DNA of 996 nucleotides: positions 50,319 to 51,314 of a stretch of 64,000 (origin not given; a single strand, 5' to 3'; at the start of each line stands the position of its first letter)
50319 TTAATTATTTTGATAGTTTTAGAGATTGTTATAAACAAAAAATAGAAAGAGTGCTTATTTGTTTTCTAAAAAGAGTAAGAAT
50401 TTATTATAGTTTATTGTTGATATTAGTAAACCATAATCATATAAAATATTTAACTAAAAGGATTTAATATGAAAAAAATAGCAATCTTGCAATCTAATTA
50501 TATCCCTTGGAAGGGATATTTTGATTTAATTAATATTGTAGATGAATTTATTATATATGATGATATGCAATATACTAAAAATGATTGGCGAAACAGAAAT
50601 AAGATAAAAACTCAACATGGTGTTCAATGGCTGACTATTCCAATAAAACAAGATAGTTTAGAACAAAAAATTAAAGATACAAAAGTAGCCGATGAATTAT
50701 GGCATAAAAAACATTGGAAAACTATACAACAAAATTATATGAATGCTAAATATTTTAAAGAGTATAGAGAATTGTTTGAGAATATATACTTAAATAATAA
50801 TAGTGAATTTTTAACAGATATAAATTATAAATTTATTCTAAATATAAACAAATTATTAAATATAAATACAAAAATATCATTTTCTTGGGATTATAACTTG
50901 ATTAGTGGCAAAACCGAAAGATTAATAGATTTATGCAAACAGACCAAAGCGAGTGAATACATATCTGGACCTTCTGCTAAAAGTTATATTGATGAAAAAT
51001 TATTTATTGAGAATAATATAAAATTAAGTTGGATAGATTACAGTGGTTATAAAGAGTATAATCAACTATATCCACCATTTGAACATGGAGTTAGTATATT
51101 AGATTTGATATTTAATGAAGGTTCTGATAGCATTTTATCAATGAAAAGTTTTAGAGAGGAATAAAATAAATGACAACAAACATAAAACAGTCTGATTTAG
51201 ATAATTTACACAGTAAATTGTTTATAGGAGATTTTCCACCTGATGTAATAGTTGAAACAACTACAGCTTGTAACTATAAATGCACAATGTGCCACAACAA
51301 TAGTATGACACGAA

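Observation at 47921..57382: Arn/Gtr-like periplasmic glycoconjugate-modification locus built on a dTDP-4-amino-4,6-dideoxyhexose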

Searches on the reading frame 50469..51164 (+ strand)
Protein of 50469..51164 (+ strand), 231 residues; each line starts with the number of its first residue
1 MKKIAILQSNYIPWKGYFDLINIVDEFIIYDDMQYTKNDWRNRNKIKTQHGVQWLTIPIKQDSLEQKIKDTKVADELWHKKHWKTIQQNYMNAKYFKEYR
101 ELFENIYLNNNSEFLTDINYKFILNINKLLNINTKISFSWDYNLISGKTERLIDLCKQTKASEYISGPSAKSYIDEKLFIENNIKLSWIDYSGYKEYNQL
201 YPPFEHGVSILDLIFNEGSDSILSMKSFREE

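Call 3: search_protein_families(library=pfam, proteins=[window:50469-51164:+], max_evalue=0.01)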
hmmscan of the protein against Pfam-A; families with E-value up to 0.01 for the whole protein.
window:50469-51164:+ (231 aa): 1 family
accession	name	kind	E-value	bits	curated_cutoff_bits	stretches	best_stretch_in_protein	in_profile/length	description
PF08889.16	WbqC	-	4.5e-79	265.8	21.3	1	8-222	1-216/218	WbqC-like protein family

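Call 4: search_protein_families(library=ncbifam, proteins=[window:50469-51164:+], max_evalue=0.01)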
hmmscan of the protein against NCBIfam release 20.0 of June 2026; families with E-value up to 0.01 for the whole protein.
window:50469-51164:+ (231 aa): 0 families

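Call 43: search_solved_structures(query=window:50469-51164:+, max_evalue=1)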
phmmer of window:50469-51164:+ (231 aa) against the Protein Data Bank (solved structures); distinct sequences matched with E-value up to 1: 1.
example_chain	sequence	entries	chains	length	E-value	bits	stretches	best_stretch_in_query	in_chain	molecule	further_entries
8wql_OD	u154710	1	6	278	0.62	13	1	128-189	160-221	Photosystem II extrinsic protein O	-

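Call 47: find_homologous_proteins(query=window:50469-51164:+)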
Query window:50469-51164:+ (231 aa): 8000 proteins with E <= 0.001 among 8000 candidates; the best 120 are listed.
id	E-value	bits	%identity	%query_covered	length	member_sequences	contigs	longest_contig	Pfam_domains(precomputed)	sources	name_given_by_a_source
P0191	4.9e-150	516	100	100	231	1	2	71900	PF08889.17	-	-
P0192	2.9e-103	363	69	99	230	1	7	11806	PF08889.17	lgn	-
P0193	6.7e-103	361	67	100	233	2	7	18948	PF08889.17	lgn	-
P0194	1.7e-102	360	65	99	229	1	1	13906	PF08889.17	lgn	-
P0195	2.8e-102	359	67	100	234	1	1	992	PF08889.17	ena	-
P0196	3.5e-102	359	67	99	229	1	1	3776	PF08889.17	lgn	-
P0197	3.6e-102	359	68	99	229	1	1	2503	PF08889.17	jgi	-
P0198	4.0e-102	359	68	99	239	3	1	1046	PF08889.17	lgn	-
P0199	5.1e-102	359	68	99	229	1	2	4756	PF08889.17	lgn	-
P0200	7.1e-102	358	67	100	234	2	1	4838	PF08889.17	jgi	-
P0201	9.3e-102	358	70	99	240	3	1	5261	PF08889.17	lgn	-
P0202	9.7e-102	358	64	99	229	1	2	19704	PF08889.17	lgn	-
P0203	1.0e-101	358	66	99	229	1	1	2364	PF08889.17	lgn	-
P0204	1.1e-101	357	66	99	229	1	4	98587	PF08889.17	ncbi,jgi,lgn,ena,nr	ncbi:MAG: WbqC family protein [Aliarcobacter butzleri]|nr:WbqC family protein [Aliarcobacter butzler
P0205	1.3e-101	357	66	99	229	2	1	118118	PF08889.17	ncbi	ncbi:WbqC family protein [Aliarcobacter butzleri]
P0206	1.8e-101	357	64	99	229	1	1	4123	PF08889.17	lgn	-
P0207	2.2e-101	356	70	98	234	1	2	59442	PF08889.17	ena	-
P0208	2.7e-101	356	66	100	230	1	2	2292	PF08889.17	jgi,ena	jgi:hypothetical protein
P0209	3.0e-101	356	64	99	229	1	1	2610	PF08889.17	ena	-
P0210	4.2e-101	356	68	99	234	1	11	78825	PF08889.17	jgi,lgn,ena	-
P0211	4.9e-101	355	65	99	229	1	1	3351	PF08889.17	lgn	-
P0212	7.2e-101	355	66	100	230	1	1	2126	PF08889.17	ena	-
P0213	9.0e-101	354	67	99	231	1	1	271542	PF08889.17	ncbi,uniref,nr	ncbi:WbqC family protein [Sulfurimonas crateris]|uniref:WbqC family protein n=1 Tax=Sulfurimonas cra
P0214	1.1e-100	354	65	99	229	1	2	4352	PF08889.17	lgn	-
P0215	1.3e-100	354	64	99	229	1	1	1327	PF08889.17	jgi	jgi:hypothetical protein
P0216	1.4e-100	354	65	99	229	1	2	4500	PF08889.17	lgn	-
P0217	1.6e-100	354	65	99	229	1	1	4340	PF08889.17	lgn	-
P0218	1.6e-100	354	64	99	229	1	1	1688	PF08889.17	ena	-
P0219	1.7e-100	354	67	99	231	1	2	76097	PF08889.17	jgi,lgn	jgi:hypothetical protein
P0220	1.7e-100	354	66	100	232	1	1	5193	PF08889.17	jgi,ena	-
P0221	2.2e-100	353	66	99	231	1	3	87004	PF08889.17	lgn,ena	-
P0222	2.3e-100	353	66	99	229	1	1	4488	PF08889.17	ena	-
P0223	3.4e-100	353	68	98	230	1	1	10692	PF08889.17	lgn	-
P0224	3.5e-100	353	65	100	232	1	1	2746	PF08889.17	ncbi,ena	-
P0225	3.8e-100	352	69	100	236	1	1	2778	PF08889.17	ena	-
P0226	3.8e-100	352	67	99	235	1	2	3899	PF08889.17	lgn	-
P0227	4.3e-100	352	66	99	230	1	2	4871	PF08889.17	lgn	-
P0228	5.0e-100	352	67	98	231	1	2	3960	PF08889.17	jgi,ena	-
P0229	5.1e-100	352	67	99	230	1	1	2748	PF08889.17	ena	-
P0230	6.0e-100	352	65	100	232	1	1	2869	PF08889.17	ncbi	-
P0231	6.4e-100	352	67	97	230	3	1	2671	PF08889.17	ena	-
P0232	6.5e-100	352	65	100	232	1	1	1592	PF08889.17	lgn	-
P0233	6.5e-100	352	66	99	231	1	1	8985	PF08889.17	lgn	-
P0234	7.6e-100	351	66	99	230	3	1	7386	PF08889.17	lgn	-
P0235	7.7e-100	351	65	99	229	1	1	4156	PF08889.17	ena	-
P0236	8.4e-100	351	65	100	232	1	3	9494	PF08889.17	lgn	-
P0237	8.5e-100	351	63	99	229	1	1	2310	PF08889.17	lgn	-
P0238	1.1e-99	351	65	100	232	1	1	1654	PF08889.17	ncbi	-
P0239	1.1e-99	351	64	99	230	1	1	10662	PF08889.17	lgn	-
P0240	1.2e-99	351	64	99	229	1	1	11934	PF08889.17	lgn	-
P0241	1.4e-99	351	64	99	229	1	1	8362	PF08889.17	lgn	-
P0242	1.4e-99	350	67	99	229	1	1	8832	PF08889.17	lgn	-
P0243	1.6e-99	350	66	99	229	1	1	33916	PF08889.17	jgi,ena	-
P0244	1.8e-99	350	66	99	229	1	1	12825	PF08889.17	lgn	-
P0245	2.2e-99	350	66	99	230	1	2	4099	PF08889.17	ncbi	-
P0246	2.3e-99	350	65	99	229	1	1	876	PF08889.17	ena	-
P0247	2.7e-99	350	65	99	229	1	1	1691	PF08889.17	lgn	-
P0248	2.9e-99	350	65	99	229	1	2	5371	PF08889.17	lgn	-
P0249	4.1e-99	349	65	99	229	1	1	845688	PF08889.17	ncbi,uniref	ncbi:WbqC family protein [Aliarcobacter cryaerophilus]|uniref:WbqC family protein n=1 Tax=Aliarcobac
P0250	4.2e-99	349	66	99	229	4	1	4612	PF08889.17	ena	-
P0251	4.2e-99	349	65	98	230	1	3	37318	PF08889.17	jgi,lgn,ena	jgi:hypothetical protein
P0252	4.2e-99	349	66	99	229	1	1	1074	PF08889.17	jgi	-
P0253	4.5e-99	349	67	99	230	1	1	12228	PF08889.17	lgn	-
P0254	5.1e-99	349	65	99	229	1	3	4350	PF08889.17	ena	-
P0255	6.0e-99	348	65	100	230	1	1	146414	PF08889.17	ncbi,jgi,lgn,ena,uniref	ncbi:WbqC family protein [Sulfuricurvum sp.]|uniref:WbqC family protein n=1 Tax=Sulfuricurvum sp. Ta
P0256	6.3e-99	348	65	99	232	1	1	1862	PF08889.17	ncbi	-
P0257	6.7e-99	348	65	99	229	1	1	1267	PF08889.17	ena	-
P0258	7.4e-99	348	65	99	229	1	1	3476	PF08889.17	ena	-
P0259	7.8e-99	348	64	100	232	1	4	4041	PF08889.17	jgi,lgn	-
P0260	8.2e-99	348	67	98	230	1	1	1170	PF08889.17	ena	-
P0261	8.3e-99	348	65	100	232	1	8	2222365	PF08889.17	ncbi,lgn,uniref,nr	ncbi:WbqC family protein [Aliarcobacter butzleri]|uniref:WbqC family protein n=1 Tax=Aliarcobacter b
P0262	9.5e-99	348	65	99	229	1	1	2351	PF08889.17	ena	-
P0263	1.1e-98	348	65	99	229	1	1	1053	PF08889.17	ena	-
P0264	1.2e-98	348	65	99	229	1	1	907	PF08889.17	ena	-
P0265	1.2e-98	348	63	100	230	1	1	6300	PF08889.17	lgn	-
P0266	1.3e-98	347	63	99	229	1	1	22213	PF08889.17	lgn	-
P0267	1.3e-98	347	65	99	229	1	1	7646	PF08889.17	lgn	-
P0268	1.4e-98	347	65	99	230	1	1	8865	PF08889.17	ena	-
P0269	1.4e-98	347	65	99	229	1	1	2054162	PF08889.17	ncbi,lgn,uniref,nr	ncbi:WbqC family protein [Aliarcobacter cryaerophilus]|uniref:WbqC family protein n=1 Tax=Aliarcobac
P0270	1.6e-98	347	65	99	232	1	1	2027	PF08889.17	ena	-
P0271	1.7e-98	347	63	99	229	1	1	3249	PF08889.17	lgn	-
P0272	2.0e-98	347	64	99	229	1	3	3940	PF08889.17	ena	-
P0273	2.1e-98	347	69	98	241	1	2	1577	PF08889.17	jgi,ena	-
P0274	2.2e-98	347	65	99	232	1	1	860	PF08889.17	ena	-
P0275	2.3e-98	347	66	99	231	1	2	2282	PF08889.17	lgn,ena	-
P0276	2.4e-98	346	65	100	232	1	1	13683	PF08889.17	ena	-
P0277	2.5e-98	346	65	99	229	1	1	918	PF08889.17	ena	-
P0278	2.5e-98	346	64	99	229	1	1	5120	PF08889.17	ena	-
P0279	2.9e-98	346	65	99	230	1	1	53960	PF08889.17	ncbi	-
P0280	3.0e-98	346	64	99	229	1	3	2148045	PF08889.17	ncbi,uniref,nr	ncbi:WbqC family protein [Arcobacter cryaerophilus gv. pseudocryaerophilus]|uniref:WbqC family prote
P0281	3.0e-98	346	64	100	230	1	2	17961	PF08889.17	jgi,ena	-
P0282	3.2e-98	346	66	99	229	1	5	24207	PF08889.17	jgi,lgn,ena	-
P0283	3.9e-98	346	64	99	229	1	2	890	PF08889.17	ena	-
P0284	3.9e-98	346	65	99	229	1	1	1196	PF08889.17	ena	-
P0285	4.0e-98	346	65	99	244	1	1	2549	PF08889.17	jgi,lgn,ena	-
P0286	4.4e-98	346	65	99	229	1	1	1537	PF08889.17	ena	-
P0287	4.4e-98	346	64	99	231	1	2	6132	PF08889.17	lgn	-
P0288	4.5e-98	346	66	98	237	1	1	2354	PF08889.17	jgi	-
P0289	4.8e-98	346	64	100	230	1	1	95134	PF08889.17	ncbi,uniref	ncbi:WbqC family protein [Aliarcobacter skirrowii]|uniref:WbqC family protein n=1 Tax=Aliarcobacter 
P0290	5.3e-98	345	67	100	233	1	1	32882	PF08889.17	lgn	-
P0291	5.5e-98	345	65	99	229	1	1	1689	PF08889.17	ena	-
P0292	5.6e-98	345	64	99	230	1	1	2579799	PF08889.17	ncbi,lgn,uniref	ncbi:MAG: WbqC family protein [Candidatus Marinarcus sp.]|uniref:WbqC family protein n=1 Tax=Candida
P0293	5.8e-98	345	66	99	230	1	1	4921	PF08889.17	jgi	jgi:glutaredoxin-related protein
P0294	5.9e-98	345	66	99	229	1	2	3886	PF08889.17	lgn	-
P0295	6.7e-98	345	64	99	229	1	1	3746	PF08889.17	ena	-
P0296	7.0e-98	345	64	100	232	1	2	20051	PF08889.17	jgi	jgi:hypothetical protein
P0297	7.6e-98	345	66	100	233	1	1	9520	PF08889.17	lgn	-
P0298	8.7e-98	345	64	99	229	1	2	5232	PF08889.17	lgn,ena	-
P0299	8.8e-98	345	68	97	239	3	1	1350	PF08889.17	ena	-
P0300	8.8e-98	345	65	99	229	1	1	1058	PF08889.17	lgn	-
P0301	8.8e-98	345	64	100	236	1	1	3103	PF08889.17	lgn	-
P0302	1.0e-97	344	65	99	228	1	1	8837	PF08889.17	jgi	-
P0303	1.1e-97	344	64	99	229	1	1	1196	PF08889.17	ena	-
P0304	1.1e-97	344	65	99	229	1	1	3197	PF08889.17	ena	-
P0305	1.2e-97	344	64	99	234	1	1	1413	PF08889.17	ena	-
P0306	1.2e-97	344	64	100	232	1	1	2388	PF08889.17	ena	-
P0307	1.2e-97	344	64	99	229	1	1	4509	PF08889.17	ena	-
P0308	1.3e-97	344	66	100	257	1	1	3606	PF08889.17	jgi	jgi:hypothetical protein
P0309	1.4e-97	344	64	99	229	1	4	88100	PF08889.17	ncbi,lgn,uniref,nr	ncbi:WbqC family protein [Aliarcobacter butzleri]|uniref:WbqC family protein n=1 Tax=Aliarcobacter b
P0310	1.4e-97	344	64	99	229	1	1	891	PF08889.17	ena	-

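Call 48: find_encoding_contigs(protein=P0261, flank=10000, max_places=2)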
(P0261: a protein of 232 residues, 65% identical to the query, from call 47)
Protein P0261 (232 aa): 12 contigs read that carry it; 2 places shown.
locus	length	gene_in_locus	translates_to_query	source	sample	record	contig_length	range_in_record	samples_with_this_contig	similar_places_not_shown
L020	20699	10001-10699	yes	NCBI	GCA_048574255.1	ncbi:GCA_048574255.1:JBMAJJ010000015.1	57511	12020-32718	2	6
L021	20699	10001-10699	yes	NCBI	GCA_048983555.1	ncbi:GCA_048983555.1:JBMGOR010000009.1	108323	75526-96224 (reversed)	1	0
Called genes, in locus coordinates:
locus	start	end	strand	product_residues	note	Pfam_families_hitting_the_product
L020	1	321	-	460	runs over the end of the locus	PF12801:Fer4_5, PF13187:Fer4_9 (faint), PF13534:Fer4_17 (faint), PF14697:Fer4_21 (faint), PF12838:Fer4_7 (faint), PF13183:Fer4_8 (weak), PF13746:Fer4_18, PF11614:FixG_C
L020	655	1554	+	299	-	PF00669:Flagellin_N, PF00700:Flagellin_C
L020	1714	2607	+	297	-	PF00669:Flagellin_N, PF00700:Flagellin_C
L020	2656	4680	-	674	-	PF20157:Maf_flag10_N, PF01973:MptE-like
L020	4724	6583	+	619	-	PF20157:Maf_flag10_N, PF01973:MptE-like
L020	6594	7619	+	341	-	-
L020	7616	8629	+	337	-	PF07429:Glyco_transf_56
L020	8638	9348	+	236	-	PF13489:Methyltransf_23, PF08241:Methyltransf_11, PF08242:Methyltransf_12 (weak), PF13649:Methyltransf_25 (weak)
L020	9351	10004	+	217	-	PF17836:PglD_N (weak), PF25084:LbH_EIF2B (weak), PF25087:GMPPB_C (faint), PF00132:Hexapep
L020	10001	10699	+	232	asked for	PF08889:WbqC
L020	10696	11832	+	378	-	PF01041:DegT_DnrJ_EryC1, PF00155:Aminotran_1_2, PF00266:Aminotran_5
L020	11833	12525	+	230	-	PF13489:Methyltransf_23, PF08241:Methyltransf_11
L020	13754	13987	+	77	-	PF02604:PhdYeFM_antitox (weak)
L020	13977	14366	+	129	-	PF01850:PIN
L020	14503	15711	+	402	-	PF22674:C2185-like_N (weak)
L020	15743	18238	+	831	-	PF13489:Methyltransf_23, PF22674:C2185-like_N (weak)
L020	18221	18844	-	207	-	PF13489:Methyltransf_23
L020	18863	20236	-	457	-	PF01128:IspD, PF12804:NTP_transf_3, PF23441:SDR (faint), PF01370:Epimerase (weak), PF04321:RmlD_sub_bind (weak), PF13561:adh_short_C2, PF00106:adh_short, PF08659:KR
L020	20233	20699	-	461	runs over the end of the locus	PF04464:Glyphos_transf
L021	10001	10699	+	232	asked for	PF08889:WbqC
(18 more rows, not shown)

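Call 49: find_encoding_contigs(protein=P0213, flank=10000, max_places=1)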
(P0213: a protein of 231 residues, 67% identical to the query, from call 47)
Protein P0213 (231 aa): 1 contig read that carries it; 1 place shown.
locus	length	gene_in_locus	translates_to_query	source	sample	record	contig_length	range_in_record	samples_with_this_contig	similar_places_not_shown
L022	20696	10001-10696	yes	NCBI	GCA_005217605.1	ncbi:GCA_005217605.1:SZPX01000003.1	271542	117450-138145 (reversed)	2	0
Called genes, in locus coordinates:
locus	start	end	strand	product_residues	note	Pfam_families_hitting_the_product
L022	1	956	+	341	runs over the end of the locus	-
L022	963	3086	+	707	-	PF00535:Glycos_transf_2, PF10111:Glyco_tranf_2_2 (weak), PF13641:Glyco_tranf_2_3, PF13712:Glyco_tranf_2_5 (weak), PF00534:Glycos_transf_1, PF13692:Glyco_trans_1_4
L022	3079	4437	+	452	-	PF00483:NTP_transferase, PF12804:NTP_transf_3 (weak), PF22640:ManC_GMP_beta-helix, PF01050:MannoseP_isomer, PF07883:Cupin_2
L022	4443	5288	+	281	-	PF03567:Sulfotransfer_2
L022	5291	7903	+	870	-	-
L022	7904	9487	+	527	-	-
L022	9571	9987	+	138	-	-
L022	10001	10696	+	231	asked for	PF08889:WbqC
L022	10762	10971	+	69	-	-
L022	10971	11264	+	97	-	PF05016:ParE_toxin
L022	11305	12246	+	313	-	PF00535:Glycos_transf_2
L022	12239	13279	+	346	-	PF00685:Sulfotransfer_1, PF13469:Sulfotransfer_3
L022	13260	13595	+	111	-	PF00892:EamA (faint)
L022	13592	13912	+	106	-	PF00892:EamA (weak)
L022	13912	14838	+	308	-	PF16872:putAbiC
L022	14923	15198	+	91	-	-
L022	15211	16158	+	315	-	PF02463:SMC_N, PF13175:AAA_15, PF13304:AAA_21, PF13175:AAA_15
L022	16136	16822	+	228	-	PF11536:DUF3226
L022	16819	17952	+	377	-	PF01041:DegT_DnrJ_EryC1, PF00155:Aminotran_1_2, PF00266:Aminotran_5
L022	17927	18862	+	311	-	PF00535:Glycos_transf_2, PF10111:Glyco_tranf_2_2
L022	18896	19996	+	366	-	PF09314:DUF1972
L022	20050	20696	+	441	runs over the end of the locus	PF02397:Bac_transf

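Call 50: find_encoding_contigs(protein=P0207, flank=10000, max_places=1)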
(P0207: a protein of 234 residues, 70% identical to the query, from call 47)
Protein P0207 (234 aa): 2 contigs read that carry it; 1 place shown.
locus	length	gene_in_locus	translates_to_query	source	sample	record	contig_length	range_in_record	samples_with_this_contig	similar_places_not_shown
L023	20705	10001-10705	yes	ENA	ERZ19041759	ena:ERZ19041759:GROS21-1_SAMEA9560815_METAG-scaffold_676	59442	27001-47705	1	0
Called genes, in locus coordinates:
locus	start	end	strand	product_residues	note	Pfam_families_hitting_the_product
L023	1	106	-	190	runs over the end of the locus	PF20347:DUF6642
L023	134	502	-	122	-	PF11325:DUF3127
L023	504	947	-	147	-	PF02082:Rrf2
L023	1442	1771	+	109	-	-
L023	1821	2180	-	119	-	PF14129:DUF4296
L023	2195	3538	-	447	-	PF01979:Amidohydro_1, PF07969:Amidohydro_3 (faint), PF12890:DHOase (weak)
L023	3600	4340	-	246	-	PF00535:Glycos_transf_2, PF10111:Glyco_tranf_2_2 (weak)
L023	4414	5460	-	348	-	PF01916:DS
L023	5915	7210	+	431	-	PF18990:DUF5723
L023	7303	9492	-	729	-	PF12437:GSIII_N, PF00120:Gln-synt_C, PF18318:Gln-synt_C-ter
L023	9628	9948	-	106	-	-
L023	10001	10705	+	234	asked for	PF08889:WbqC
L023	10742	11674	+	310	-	PF00535:Glycos_transf_2, PF10111:Glyco_tranf_2_2 (weak)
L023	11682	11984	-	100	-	-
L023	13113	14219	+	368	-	PF01041:DegT_DnrJ_EryC1, PF00266:Aminotran_5 (weak)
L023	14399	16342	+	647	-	-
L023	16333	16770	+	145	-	-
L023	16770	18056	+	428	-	-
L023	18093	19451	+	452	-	-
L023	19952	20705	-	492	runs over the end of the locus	PF01875:Memo, PF01871:AMMECR1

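Call 62: predict_structure(alignment_id=A2)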
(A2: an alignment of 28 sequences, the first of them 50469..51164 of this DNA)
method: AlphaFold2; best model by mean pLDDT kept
length: 231 residues; sequences in the alignment: 28
mean_pLDDT: 82.2   pTM: 0.78
mean pLDDT of the five models: 82.2, 69.8, 66.2, 62.2, 54.5
residues with pLDDT >= 90: 78; 70-90: 117; 50-70: 21; < 50: 15
segments of 3 or more residues with pLDDT < 50: 197-206
pLDDT, mean of each block of 10 residues (from residue 1): 76 62 85 76 81 86 86 91 94 95 92 88 87 86 89 94 86 90 91 54 49 87 70 43
secondary structure, 60 per line:
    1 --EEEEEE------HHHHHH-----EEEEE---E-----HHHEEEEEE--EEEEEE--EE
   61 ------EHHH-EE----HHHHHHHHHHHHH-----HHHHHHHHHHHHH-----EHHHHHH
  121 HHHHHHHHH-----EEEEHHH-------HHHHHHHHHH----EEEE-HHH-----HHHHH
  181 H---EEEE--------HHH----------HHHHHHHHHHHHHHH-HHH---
elements in order: E3-8 H15-20 E26-30 E43-48 E51-56 H78-90 H96-108 H115-129 E135-138 H149-158 E163-166 H176-181 E185-188 H210-224
